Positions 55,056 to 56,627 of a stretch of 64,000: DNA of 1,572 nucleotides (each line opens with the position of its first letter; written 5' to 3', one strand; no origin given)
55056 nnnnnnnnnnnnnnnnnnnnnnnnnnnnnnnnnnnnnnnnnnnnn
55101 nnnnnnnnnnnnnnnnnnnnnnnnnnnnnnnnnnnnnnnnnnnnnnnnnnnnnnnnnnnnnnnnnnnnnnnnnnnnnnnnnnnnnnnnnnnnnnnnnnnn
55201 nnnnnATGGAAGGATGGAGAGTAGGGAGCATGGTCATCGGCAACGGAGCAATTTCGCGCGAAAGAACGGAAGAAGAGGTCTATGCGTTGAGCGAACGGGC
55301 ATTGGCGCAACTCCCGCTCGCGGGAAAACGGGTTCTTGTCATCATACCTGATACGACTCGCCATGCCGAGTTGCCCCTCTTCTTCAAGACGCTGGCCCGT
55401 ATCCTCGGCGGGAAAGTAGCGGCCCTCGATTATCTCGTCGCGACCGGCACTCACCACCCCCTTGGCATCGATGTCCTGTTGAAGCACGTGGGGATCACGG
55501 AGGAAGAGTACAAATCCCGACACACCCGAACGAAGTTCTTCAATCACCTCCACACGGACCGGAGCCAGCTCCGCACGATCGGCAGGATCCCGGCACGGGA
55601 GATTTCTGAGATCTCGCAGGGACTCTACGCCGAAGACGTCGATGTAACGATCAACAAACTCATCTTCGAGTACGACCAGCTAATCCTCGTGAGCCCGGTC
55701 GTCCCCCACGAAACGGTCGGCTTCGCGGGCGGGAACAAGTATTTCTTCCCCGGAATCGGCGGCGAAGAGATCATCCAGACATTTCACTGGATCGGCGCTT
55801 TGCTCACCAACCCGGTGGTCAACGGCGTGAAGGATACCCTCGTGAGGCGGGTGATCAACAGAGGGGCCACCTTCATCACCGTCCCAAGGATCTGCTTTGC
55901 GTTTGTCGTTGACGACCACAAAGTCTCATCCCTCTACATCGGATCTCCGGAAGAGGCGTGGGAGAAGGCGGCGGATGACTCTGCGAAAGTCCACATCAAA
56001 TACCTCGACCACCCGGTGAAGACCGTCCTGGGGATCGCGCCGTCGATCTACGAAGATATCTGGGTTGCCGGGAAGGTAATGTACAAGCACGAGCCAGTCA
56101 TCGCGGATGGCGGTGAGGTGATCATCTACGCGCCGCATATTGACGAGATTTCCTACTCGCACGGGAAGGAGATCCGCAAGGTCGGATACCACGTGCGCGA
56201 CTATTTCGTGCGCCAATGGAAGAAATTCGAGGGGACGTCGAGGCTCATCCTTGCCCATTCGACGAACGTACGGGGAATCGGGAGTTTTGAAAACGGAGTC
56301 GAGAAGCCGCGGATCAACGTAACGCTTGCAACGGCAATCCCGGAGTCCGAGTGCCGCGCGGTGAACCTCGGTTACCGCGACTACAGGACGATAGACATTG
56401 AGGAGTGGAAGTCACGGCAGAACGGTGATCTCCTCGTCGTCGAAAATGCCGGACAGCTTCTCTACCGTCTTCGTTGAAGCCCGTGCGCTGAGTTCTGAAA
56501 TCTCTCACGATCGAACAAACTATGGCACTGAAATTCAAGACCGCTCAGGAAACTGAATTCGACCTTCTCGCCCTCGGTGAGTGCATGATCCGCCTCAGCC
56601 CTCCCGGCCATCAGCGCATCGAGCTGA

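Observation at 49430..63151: Hexuronate operon with a non-canonical enzyme set: uxaC and kduI/kduD present, uxaA/uxaB/uxuA absent, a GatZ/UxaE-like TIM-barrel gene, and duplicated KDG-kinase-like genes.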

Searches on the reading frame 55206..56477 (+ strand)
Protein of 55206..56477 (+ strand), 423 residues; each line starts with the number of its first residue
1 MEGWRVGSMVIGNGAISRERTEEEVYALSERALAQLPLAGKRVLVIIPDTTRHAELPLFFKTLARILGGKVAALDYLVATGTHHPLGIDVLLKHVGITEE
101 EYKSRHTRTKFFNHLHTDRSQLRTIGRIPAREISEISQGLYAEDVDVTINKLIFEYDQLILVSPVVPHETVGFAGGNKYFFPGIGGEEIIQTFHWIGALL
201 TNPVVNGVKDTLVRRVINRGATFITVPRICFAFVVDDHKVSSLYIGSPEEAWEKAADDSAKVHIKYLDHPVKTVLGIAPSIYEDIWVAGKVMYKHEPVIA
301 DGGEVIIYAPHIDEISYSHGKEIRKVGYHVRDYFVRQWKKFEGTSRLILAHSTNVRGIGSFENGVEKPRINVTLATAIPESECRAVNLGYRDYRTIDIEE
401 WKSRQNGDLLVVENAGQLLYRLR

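Call 3: search_protein_families(library=pfam, proteins=[window:55206-56477:+])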
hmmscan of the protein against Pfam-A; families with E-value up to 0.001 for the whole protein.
window:55206-56477:+ (423 aa): 1 family
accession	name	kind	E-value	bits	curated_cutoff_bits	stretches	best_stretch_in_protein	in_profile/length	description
PF09861.14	Lar_N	-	2.3e-20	73.1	23.3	1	30-196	44-194/204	Lactate racemase N-terminal domain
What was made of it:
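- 55230..56477 (+): LarA-family nickel-pincer-nucleotide epimerase of the GntE (D-gluconate 2-epimerase) branch; inferred D-mannonate to D-gluconate. PF09861 (call 3).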

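Call 4: search_protein_families(library=ncbifam, proteins=[window:55206-56477:+])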
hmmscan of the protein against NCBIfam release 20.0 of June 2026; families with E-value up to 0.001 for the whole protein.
window:55206-56477:+ (423 aa): 5 families
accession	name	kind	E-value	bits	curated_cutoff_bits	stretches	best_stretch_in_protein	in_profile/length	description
NF052594.1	NPN_18_hexonate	equivalog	3.8e-49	167.5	500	1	21-396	6-376/411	nickel-dependent putative hexonate epimerase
NF052593.1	NPN_racem_MAR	equivalog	1.6e-19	69.8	500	1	31-309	49-312/415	nickel-dependent malate racemase, LarAH6 family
NF052525.1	NPN_LarAH10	equivalog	1.4e-13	50.3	540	1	31-256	51-268/426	NPN-dependent 2-hydroxyacid racemase, LarAH10 family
NF033504.2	Ni_dep_LarA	equivalog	1.6e-13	50.2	460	1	31-313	52-319/422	nickel-dependent lactate racemase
NF052595.1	NPN_LarAH5_MAR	equivalog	1.8e-12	46.9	462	1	39-310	56-312/415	nickel-dependent malate racemase, LarAH5 family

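Call 18: search_solved_structures(query=window:55206-56477:+, max_evalue=0.001, show_alignments=2)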
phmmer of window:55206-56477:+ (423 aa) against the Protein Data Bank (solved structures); distinct sequences matched with E-value up to 0.001: 5.
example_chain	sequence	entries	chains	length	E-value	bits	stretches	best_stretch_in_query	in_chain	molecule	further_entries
4nar_A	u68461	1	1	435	7e-67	229.2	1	40-422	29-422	Putative uronate isomerase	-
2yjg_A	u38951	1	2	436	2.6e-08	36.2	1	146-311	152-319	LACTATE RACEMASE APOPROTEIN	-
8ezf_B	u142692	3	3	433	2.8e-07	32.8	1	33-309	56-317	Lactate racemase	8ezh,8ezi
5huq_A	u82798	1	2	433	1.3e-06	30.6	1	33-309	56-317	Lactate racemization operon protein LarA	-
6c1w_A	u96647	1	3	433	1.3e-06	30.6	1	33-309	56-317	Lactate racemase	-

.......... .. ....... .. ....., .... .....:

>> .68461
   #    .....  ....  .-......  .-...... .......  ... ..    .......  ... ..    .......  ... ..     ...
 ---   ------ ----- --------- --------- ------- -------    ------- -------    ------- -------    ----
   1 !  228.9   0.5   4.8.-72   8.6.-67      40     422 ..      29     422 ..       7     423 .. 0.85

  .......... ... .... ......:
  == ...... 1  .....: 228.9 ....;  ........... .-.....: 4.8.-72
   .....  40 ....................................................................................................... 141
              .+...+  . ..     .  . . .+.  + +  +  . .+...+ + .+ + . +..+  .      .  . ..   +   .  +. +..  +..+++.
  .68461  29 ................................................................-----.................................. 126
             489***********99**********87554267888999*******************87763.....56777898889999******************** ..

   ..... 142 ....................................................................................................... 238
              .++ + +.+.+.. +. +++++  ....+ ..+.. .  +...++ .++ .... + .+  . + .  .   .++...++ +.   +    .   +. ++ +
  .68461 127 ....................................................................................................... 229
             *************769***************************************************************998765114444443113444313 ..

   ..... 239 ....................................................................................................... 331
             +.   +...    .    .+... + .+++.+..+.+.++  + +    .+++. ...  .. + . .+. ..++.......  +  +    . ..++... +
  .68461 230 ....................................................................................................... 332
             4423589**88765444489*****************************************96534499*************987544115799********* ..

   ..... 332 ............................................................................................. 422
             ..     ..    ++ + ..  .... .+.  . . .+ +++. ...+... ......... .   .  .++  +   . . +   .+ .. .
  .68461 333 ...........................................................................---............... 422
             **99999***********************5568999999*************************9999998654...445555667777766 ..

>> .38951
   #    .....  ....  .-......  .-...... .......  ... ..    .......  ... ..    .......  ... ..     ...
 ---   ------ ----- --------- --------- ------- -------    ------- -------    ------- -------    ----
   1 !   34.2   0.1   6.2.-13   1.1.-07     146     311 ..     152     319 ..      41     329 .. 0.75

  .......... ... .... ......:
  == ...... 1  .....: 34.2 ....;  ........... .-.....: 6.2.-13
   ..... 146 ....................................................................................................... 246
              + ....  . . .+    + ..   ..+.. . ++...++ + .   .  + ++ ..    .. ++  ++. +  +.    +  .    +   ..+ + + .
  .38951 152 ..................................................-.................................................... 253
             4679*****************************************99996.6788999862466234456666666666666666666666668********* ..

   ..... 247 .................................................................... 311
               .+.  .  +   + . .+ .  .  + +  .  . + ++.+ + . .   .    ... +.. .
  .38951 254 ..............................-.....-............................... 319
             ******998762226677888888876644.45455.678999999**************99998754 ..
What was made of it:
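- Closest known: Thermotoga maritima hexuronate network. Same: The window's LarA homolog is closest to the Thermotoga enzyme structure 4nar (call 18).
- Its closest solved relative is 4nar from Thermotoga (E 7e-67, call 18).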

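Call 20: find_homologous_proteins(query=window:55206-56477:+, max_evalue=1e-20)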
Query window:55206-56477:+ (423 aa): 7936 proteins with E <= 1e-20 among 8000 candidates; the best 120 are listed.
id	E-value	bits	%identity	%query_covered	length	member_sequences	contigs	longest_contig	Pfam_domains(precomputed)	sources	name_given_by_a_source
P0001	4.5e-278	940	100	98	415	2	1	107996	PF09861.15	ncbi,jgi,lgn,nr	ncbi:MAG TPA: lactate racemase domain-containing protein [Bacteroidota bacterium]|nr:lactate racemas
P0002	2.5e-229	779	80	98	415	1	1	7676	PF09861.15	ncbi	-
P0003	1.7e-226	770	80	98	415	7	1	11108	PF09861.15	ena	-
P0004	3.1e-223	759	78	98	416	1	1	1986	PF09861.15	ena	-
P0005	3.9e-223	759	78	98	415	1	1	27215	PF09861.15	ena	-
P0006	4.4e-223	759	78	98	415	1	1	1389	PF09861.15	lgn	-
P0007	5.2e-223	758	78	98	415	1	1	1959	PF09861.15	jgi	jgi:lactate racemase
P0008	2.9e-222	756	77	98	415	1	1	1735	PF09861.15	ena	-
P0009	9.4e-220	748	77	98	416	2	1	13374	PF09861.15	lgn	-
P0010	3.3e-219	746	77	98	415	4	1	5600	PF09861.15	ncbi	-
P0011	1.3e-217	741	76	98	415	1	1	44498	PF09861.15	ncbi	ncbi:MAG: lactate racemase domain-containing protein [Bacteroidota bacterium]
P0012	3.9e-217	739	76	98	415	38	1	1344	PF09861.15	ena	-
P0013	2.3e-216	737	76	98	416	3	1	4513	PF09861.15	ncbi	-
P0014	2.8e-216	736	75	98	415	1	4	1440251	PF09861.15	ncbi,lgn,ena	-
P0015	5.5e-216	735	74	98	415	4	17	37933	PF09861.15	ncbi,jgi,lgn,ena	-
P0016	9.9e-216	734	75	98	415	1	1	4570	PF09861.15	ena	-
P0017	1.5e-215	734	75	98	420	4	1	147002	PF09861.15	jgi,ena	-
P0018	2.6e-215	733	74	98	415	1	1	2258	PF09861.15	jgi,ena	-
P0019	1.5e-214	731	74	98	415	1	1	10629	PF09861.15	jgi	jgi:nickel-dependent lactate racemase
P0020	1.0e-213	728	74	98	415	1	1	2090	PF09861.15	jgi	jgi:nickel-dependent lactate racemase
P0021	1.6e-213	727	74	98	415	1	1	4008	PF09861.15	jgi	jgi:lactate racemase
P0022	4.8e-213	726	75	98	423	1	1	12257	PF09861.15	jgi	jgi:nickel-dependent lactate racemase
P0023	5.2e-213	725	75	98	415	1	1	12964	PF09861.15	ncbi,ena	-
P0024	6.8e-213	725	74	98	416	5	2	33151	PF09861.15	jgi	jgi:nickel-dependent lactate racemase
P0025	3.1e-212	723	75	98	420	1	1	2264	PF09861.15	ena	-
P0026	3.5e-212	723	74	98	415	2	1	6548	PF09861.15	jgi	jgi:nickel-dependent lactate racemase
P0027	4.7e-212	722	73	98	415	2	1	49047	PF09861.15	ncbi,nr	ncbi:MAG TPA: lactate racemase domain-containing protein [Bacteroidota bacterium]|nr:lactate racemas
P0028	6.4e-212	722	74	98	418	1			PF09861.15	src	-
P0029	8.9e-212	721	75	98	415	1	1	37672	PF09861.15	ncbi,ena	-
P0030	2.6e-211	720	74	98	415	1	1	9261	PF09861.15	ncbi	-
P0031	5.0e-211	719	75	95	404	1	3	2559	PF09861.15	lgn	-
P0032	1.0e-210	718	73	98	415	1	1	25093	PF09861.15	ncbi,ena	-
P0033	1.5e-209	714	73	98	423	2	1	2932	PF09861.15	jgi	jgi:lactate racemase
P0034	4.5e-207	706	73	98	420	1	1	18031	PF09861.15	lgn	-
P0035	1.0e-206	705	72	98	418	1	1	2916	PF09861.15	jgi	jgi:nickel-dependent lactate racemase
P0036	2.1e-206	704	71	98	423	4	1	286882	PF09861.15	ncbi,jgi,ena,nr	ncbi:MAG TPA: lactate racemase domain-containing protein [Bacteroidota bacterium]|nr:lactate racemas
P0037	3.4e-206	703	71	98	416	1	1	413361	PF09861.15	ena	-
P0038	1.2e-203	695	72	98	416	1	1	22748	PF09861.15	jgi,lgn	jgi:nickel-dependent lactate racemase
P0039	2.1e-202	691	72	98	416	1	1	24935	PF09861.15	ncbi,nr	ncbi:MAG: DUF2088 domain-containing protein [Bacteroidota bacterium]|nr:DUF2088 domain-containing pr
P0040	5.0e-199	679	69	98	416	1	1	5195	PF09861.15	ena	-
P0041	2.0e-198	677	70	98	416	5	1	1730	PF09861.15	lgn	-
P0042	2.1e-198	677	69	98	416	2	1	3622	PF09861.15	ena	-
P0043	8.3e-198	675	70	98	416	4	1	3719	PF09861.15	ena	-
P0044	1.6e-197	674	69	98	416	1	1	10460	PF09861.15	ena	-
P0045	2.1e-197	674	69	98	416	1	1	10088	PF09861.15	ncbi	-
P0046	2.8e-197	674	71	95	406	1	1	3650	PF09861.15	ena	-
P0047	4.9e-197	673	71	98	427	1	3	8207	PF09861.15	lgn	-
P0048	5.4e-196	669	68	98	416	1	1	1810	PF09861.15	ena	-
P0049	5.2e-195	666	69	98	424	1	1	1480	PF09861.15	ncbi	-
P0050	3.1e-194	664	76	87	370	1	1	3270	PF09861.15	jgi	jgi:nickel-dependent lactate racemase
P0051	8.1e-184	629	65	98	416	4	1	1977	PF09861.15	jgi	jgi:nickel-dependent lactate racemase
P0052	5.8e-183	626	64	98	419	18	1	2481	PF09861.15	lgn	-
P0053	1.6e-181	622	62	98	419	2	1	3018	PF09861.15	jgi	jgi:nickel-dependent lactate racemase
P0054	2.0e-181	621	63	98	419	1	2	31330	PF09861.15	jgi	jgi:nickel-dependent lactate racemase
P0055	4.9e-181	620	63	98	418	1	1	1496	PF09861.15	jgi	jgi:nickel-dependent lactate racemase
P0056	2.7e-180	618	64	98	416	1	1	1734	PF09861.15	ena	-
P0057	9.7e-180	616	64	98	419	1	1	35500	PF09861.15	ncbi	-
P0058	9.8e-180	616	62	98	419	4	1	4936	PF09861.15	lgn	-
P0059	2.2e-179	615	61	97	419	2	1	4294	PF09861.15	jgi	jgi:nickel-dependent lactate racemase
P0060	1.7e-178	612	63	98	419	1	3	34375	PF09861.15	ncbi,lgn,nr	ncbi:MAG: lactate racemase domain-containing protein [candidate division KSB1 bacterium]|nr:lactate 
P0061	6.0e-178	610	63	98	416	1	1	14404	PF09861.15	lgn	-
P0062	9.1e-178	609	62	98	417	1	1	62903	PF09861.15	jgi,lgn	jgi:nickel-dependent lactate racemase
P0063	2.4e-177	608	61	98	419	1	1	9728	PF09861.15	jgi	jgi:nickel-dependent lactate racemase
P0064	2.7e-177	608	62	98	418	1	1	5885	PF09861.15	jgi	jgi:nickel-dependent lactate racemase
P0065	2.6e-176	605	61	98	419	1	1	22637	PF09861.15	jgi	jgi:nickel-dependent lactate racemase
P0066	4.0e-176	604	62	98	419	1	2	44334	PF09861.15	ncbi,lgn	ncbi:MAG: lactate racemase domain-containing protein [bacterium]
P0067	1.9e-175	602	62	98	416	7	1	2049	PF09861.15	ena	-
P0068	3.3e-175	601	61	97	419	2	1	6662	PF09861.15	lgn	-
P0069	5.6e-175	600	62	98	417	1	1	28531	PF09861.15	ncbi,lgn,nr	ncbi:MAG: DUF2088 domain-containing protein [Ignavibacteriae bacterium]|nr:DUF2088 domain-containing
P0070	5.8e-174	597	62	98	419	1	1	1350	PF09861.15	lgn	-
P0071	8.8e-174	596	63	95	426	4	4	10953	PF09861.15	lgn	-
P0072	1.6e-172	592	60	98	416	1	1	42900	PF09861.15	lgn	-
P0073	7.6e-172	590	59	97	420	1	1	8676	PF09861.15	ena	-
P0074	1.6e-171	589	60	98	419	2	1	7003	PF09861.15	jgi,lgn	jgi:nickel-dependent lactate racemase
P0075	1.8e-171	589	59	98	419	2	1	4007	PF09861.15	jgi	-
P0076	6.7e-171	587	59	98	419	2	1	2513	PF09861.15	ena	-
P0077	9.0e-171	586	60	98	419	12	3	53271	PF09861.15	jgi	jgi:nickel-dependent lactate racemase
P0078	9.3e-171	586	58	98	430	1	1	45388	PF09861.15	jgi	jgi:nickel-dependent lactate racemase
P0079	1.4e-170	586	60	98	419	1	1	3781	PF09861.15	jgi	jgi:nickel-dependent lactate racemase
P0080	3.6e-170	584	59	98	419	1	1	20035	PF09861.15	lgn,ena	-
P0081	1.0e-169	583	58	98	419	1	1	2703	PF09861.15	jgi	jgi:nickel-dependent lactate racemase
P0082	4.7e-169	581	59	98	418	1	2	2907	PF09861.15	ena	-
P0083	6.3e-168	577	58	98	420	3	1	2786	PF09861.15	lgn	-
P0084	7.5e-168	577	60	98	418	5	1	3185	PF09861.15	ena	-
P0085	7.9e-168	577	58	98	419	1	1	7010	PF09861.15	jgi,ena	-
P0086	1.1e-167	576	60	97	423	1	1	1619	PF09861.15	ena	-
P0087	1.4e-167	576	60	100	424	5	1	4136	PF09861.15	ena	-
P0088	2.5e-167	575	57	98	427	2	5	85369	PF09861.15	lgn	-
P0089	2.8e-167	575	58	98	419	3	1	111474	PF09861.15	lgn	-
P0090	2.9e-167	575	58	98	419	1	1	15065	PF09861.15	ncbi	-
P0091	2.9e-167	575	59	98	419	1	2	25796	PF09861.15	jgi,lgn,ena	-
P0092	3.9e-167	574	59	98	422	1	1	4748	PF09861.15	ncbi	-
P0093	4.7e-167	574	59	98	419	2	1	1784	PF09861.15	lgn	-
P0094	5.5e-167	574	57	98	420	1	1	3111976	PF09861.15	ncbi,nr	ncbi:MAG: DUF2088 domain-containing protein [Fidelibacterota bacterium]|nr:MAG: DUF2088 domain-conta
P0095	6.3e-167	574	59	98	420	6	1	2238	PF09861.15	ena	-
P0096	9.1e-167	573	57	98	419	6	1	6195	PF09861.15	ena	-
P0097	9.1e-167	573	58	98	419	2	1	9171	PF09861.15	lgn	-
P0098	4.2e-166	571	57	98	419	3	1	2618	PF09861.15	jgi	jgi:nickel-dependent lactate racemase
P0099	7.1e-166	570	59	98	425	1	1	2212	PF09861.15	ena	-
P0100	8.6e-166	570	57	98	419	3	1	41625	PF09861.15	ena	-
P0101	1.1e-165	570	57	97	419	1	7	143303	PF09861.15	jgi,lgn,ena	jgi:nickel-dependent lactate racemase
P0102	1.1e-165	570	57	98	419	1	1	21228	PF09861.15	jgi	jgi:nickel-dependent lactate racemase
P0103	1.2e-165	569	59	98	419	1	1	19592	PF09861.15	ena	-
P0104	1.2e-165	569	57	98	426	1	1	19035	PF09861.15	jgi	jgi:lactate racemase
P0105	1.2e-165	569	59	98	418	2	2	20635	PF09861.15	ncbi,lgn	-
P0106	1.5e-165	569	59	98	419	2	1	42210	PF09861.15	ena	-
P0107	2.6e-165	568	60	97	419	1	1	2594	PF09861.15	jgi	jgi:nickel-dependent lactate racemase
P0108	3.3e-165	568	59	98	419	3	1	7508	PF09861.15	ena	-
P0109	3.3e-165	568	56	98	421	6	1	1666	PF09861.15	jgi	jgi:nickel-dependent lactate racemase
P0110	6.0e-165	567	58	98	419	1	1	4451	PF09861.15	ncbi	-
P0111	1.2e-164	566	57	98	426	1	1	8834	PF09861.15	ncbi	-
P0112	1.3e-164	566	60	98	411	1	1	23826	PF09861.15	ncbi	ncbi:MAG: lactate racemase domain-containing protein [Bacteroidota bacterium]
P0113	1.7e-164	566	58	98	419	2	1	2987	PF09861.15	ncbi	-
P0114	1.8e-164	566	58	98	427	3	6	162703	PF09861.15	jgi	jgi:nickel-dependent lactate racemase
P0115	3.2e-164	565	58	98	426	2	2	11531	PF09861.15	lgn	-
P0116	3.3e-164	565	56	98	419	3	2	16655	PF09861.15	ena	-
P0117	3.3e-164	565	57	98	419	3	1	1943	PF09861.15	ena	-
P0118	4.8e-164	564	57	98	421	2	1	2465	PF09861.15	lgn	-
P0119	1.4e-163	563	56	98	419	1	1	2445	PF09861.15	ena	-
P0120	1.5e-163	563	57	98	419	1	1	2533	PF09861.15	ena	-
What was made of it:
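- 55230..56477 (+): It is 100% identical to P0001 from a Bacteroidota MAG (call 20).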

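Call 21: find_encoding_contigs(protein=P0094, flank=10000, max_places=2)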
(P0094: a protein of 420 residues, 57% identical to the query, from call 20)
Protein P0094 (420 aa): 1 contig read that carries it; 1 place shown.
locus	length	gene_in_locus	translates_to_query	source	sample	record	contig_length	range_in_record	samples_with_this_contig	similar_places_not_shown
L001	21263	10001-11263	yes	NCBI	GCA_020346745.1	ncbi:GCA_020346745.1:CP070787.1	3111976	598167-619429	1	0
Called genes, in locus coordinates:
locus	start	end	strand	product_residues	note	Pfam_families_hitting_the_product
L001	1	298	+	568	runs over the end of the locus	PF02415:Chlam_PMP (faint)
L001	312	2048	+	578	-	PF13860:FlgD_ig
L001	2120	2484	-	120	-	PF01590:GAF, PF13185:GAF_2, PF13492:GAF_3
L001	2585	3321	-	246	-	PF00376:MerR (weak), PF12728:HTH_17, PF13411:MerR_1 (weak), PF02607:B12-binding_2, PF02310:B12-binding (weak)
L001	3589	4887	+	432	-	PF00365:PFK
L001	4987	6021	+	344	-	PF00365:PFK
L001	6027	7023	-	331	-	PF00685:Sulfotransfer_1 (weak), PF13469:Sulfotransfer_3 (weak), PF13432:TPR_16, PF13371:TPR_9 (weak), PF14559:TPR_19 (weak), PF13414:TPR_11 (weak), PF14559:TPR_19, PF13432:TPR_16, +12 more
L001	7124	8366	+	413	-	PF16257:UxaE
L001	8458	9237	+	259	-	PF00106:adh_short, PF08659:KR, PF13561:adh_short_C2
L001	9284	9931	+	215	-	PF01081:Aldolase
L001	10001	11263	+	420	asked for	PF09861:Lar_N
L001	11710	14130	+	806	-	PF03176:MMPL, PF00873:ACR_tran (faint), PF02460:Patched, PF12349:Sterol-sensing, PF03176:MMPL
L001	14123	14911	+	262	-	PF07044:DUF1329 (weak), PF17131:TP_0789-like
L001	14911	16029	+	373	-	PF06980:DUF1302 (faint)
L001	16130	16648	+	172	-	PF01053:Cys_Met_Meta_PP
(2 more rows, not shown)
